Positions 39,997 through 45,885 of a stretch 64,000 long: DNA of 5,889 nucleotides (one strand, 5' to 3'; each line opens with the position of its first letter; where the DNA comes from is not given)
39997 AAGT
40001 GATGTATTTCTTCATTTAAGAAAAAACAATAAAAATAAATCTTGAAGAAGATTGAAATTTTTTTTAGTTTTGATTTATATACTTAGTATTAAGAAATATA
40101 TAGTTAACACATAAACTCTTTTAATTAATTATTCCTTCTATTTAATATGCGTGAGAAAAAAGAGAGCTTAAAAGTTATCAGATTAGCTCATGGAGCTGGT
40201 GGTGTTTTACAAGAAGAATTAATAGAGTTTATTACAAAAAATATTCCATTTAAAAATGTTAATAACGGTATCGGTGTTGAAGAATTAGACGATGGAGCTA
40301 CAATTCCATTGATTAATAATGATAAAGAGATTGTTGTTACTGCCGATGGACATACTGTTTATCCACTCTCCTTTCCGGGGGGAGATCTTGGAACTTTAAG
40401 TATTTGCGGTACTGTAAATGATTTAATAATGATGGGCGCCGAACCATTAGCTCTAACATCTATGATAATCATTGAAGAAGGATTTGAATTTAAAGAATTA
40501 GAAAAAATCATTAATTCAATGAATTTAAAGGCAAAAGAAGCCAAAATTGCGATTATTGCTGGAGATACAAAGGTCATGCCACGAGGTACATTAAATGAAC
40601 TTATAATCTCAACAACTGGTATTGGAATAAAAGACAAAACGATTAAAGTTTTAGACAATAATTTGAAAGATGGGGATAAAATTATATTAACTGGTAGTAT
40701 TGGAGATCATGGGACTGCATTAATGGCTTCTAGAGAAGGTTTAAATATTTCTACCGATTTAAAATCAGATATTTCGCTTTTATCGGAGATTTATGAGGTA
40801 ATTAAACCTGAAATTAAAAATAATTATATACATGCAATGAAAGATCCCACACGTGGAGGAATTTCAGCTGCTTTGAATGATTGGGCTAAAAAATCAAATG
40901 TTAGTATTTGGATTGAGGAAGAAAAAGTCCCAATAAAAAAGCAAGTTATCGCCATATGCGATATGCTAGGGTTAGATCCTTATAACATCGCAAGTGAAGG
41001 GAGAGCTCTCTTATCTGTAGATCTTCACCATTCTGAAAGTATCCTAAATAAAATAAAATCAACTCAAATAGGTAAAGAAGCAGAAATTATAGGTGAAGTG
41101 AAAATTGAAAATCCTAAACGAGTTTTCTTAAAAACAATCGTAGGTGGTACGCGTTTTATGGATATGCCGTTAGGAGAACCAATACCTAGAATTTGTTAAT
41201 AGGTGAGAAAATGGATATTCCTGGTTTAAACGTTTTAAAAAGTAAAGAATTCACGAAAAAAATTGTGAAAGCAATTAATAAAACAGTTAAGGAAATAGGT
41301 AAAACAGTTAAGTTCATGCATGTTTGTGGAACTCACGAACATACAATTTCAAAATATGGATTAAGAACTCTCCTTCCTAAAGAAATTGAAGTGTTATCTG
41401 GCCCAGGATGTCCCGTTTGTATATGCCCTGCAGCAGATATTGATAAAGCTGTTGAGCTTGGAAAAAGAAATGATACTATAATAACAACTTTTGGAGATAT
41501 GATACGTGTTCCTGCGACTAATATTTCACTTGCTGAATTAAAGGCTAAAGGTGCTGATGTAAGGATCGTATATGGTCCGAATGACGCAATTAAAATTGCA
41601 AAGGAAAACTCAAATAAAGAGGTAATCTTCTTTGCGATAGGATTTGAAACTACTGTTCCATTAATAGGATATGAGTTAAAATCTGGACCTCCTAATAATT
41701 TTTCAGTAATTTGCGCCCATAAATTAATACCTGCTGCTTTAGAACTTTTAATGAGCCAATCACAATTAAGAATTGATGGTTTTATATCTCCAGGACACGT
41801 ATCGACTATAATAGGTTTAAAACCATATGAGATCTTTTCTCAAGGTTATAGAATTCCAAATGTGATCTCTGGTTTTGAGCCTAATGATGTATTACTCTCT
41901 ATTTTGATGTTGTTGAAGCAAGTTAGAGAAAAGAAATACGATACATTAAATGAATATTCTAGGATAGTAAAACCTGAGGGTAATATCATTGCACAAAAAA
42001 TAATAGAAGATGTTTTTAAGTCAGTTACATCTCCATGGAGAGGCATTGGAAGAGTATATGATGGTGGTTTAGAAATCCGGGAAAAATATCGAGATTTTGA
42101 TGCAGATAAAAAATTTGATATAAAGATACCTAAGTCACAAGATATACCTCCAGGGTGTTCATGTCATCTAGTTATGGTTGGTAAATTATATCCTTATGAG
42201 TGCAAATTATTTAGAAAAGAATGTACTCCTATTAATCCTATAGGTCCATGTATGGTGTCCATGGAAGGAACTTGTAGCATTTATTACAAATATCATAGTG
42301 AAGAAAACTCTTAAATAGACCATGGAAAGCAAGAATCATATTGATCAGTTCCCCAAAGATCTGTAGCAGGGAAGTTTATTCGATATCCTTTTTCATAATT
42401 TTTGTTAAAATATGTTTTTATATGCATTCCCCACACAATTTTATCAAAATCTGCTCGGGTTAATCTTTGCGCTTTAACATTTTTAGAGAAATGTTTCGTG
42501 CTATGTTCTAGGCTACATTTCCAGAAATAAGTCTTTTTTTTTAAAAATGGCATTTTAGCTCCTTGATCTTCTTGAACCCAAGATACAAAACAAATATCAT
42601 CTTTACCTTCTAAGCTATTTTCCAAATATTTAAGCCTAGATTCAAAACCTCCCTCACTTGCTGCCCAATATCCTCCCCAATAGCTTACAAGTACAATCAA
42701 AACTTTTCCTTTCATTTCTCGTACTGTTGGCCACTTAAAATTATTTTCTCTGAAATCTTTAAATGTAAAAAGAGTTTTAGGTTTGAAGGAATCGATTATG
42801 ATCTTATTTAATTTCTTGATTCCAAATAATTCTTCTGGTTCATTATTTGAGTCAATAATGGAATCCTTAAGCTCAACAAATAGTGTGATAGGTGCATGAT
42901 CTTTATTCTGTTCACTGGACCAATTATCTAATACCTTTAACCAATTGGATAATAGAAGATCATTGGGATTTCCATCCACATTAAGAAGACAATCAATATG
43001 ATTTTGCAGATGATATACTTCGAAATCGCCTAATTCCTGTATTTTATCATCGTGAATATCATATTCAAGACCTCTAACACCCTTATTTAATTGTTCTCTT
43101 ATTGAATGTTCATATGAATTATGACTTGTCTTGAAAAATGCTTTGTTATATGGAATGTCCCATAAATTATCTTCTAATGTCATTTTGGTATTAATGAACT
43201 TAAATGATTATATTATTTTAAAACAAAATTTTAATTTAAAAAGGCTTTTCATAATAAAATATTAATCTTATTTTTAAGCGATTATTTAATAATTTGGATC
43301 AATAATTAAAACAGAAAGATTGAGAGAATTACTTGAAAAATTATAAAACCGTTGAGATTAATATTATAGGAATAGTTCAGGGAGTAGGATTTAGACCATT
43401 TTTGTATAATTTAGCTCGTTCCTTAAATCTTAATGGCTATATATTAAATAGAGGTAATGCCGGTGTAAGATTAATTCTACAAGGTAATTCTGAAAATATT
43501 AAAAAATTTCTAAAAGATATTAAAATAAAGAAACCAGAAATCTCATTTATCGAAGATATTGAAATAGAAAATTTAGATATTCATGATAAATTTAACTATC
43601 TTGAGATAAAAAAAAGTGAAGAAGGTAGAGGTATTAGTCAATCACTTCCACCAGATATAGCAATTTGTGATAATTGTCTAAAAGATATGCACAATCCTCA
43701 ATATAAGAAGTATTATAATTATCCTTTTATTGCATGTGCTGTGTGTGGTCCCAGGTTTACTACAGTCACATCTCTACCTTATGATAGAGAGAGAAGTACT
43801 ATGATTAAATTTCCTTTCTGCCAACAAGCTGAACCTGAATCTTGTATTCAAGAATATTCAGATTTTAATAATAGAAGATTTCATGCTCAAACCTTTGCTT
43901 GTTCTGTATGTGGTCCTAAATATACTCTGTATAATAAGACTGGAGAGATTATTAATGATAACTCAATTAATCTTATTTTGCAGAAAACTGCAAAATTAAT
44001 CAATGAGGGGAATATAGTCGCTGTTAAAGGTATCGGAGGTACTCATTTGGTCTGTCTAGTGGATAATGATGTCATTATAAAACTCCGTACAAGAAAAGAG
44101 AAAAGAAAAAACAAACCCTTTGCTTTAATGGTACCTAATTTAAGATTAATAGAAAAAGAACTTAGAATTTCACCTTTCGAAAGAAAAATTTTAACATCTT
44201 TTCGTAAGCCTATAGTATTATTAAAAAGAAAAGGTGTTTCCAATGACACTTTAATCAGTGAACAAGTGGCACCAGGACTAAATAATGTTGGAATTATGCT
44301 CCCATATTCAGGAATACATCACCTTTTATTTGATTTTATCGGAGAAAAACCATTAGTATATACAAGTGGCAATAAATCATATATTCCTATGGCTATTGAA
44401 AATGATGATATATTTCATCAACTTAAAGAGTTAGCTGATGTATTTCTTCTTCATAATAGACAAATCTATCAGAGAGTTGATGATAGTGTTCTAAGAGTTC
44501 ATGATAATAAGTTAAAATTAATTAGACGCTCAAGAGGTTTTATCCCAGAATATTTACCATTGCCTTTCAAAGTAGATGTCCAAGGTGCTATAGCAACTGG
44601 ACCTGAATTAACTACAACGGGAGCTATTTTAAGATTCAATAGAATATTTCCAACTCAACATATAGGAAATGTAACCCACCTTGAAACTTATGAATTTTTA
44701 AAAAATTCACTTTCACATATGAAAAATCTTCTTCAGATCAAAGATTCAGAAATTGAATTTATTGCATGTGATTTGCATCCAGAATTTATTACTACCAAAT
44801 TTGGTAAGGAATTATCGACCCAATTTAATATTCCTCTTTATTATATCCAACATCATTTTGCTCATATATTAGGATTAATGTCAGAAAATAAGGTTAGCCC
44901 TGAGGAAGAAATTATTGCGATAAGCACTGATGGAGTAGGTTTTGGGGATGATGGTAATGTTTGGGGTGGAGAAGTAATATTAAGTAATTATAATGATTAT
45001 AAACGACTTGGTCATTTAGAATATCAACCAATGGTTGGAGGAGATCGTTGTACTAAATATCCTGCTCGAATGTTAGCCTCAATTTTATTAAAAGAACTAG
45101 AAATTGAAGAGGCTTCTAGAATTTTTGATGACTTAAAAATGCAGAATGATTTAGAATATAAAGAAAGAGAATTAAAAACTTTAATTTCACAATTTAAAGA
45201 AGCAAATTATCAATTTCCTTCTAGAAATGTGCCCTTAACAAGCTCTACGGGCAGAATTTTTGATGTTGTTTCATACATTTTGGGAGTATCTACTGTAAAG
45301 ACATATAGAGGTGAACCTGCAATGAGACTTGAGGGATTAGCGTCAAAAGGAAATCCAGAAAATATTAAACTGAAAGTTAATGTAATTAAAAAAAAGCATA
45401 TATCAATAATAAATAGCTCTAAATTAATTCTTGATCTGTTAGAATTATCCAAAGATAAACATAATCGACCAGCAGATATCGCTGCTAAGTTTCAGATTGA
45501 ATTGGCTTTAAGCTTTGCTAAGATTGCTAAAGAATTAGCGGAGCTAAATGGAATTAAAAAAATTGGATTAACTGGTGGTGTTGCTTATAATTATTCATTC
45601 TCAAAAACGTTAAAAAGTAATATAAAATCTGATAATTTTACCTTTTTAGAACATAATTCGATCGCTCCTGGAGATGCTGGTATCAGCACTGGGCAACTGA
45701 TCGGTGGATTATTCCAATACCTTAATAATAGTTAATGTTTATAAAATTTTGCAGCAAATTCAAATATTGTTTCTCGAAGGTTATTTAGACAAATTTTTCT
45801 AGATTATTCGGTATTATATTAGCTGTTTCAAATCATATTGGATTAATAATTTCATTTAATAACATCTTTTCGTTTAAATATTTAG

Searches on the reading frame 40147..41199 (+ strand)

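Call 64: search_protein_families(library=pfam, proteins=[window:40147-41199:+], max_evalue=0.00001)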
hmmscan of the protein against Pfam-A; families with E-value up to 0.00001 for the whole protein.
window:40147-41199:+ (350 aa): 2 families
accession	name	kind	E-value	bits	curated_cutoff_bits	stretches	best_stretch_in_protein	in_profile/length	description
PF02769.27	AIRS_C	-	5.7e-27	95.2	23.1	1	174-322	1-149/156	AIR synthase related protein, C-terminal domain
PF00586.29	AIRS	-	3.4e-22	79.4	24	1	48-161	2-111/112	AIR synthase related protein, N-terminal domain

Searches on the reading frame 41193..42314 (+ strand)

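Call 64: search_protein_families(library=pfam, proteins=[window:41193-42314:+], max_evalue=0.00001)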
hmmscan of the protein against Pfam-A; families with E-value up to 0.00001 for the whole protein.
window:41193-42314:+ (373 aa): 1 family
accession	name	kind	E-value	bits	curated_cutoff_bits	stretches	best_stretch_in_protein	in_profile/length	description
PF01924.21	HypD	-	4.2e-144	480.4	25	1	21-368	3-351/351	Hydrogenase formation hypA family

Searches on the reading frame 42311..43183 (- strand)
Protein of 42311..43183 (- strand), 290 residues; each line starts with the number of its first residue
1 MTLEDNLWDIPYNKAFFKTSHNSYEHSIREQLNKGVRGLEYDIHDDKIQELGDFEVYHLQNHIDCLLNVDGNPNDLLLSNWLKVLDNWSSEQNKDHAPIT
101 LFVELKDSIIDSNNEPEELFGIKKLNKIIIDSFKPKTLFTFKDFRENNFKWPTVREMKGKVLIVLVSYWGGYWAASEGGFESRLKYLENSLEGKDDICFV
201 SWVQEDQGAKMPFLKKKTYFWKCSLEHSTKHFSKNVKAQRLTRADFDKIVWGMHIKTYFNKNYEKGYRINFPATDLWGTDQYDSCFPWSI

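Call 64: search_protein_families(library=pfam, proteins=[window:42311-43183:-], max_evalue=0.00001)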
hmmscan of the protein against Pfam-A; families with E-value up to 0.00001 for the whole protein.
window:42311-43183:- (290 aa): 1 family
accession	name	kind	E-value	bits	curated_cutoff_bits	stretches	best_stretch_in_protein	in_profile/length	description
PF16670.11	PI-PLC-C1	-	9.2e-12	45.1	29.9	1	68-230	103-280/329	Phosphoinositide phospholipase C, Ca2+-dependent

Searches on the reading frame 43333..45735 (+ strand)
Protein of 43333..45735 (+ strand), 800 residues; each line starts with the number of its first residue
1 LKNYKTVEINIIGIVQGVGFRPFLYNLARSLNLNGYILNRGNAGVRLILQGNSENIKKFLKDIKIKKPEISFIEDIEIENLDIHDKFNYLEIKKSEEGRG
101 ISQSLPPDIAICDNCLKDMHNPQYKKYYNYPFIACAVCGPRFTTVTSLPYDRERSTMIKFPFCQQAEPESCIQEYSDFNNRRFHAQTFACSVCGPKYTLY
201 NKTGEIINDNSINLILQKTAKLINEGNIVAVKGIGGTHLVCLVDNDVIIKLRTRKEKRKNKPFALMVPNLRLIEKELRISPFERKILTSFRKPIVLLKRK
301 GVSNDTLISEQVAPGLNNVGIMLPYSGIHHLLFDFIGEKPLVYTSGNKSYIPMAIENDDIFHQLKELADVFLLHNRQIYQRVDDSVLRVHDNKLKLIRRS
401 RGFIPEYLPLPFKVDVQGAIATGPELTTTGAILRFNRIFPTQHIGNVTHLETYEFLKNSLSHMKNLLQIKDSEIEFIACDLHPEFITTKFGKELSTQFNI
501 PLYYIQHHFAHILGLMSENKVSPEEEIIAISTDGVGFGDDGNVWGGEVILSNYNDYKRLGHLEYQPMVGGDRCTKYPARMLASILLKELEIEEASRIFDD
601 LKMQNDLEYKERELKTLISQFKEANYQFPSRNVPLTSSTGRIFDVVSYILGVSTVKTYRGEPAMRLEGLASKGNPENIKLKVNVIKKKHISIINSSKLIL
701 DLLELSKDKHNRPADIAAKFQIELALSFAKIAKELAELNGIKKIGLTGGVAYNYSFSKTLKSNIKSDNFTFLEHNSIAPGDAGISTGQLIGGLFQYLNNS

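Call 64: search_protein_families(library=pfam, proteins=[window:43333-45735:+], max_evalue=0.00001)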
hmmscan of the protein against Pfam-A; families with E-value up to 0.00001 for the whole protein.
window:43333-45735:+ (800 aa): 6 families
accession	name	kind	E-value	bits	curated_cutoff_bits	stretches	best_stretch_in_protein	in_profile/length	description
PF22521.2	HypF_C_2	-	1.3e-60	205.6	27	1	530-788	2-241/241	Carbamoyltransferase, Kae1-like Domain, second subdomain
PF01300.24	Sua5_yciO_yrdC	-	1.2e-36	126.3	25.1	1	222-400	2-178/178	Telomere recombination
PF07503.17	zf-HYPF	-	1.7e-24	85.7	23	2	169-200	3-34/34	HypF finger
PF17788.7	HypF_C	-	7.8e-23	81.5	23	1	418-518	5-99/99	HypF Kae1-like domain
PF00708.24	Acylphosphatase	-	4.3e-19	69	22.5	1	8-89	2-82/85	Acylphosphatase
PF00814.31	TsaD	-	4.3e-07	30.4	24.8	0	637-768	135-244/264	tRNA N6-adenosine threonylcarbamoyltransferase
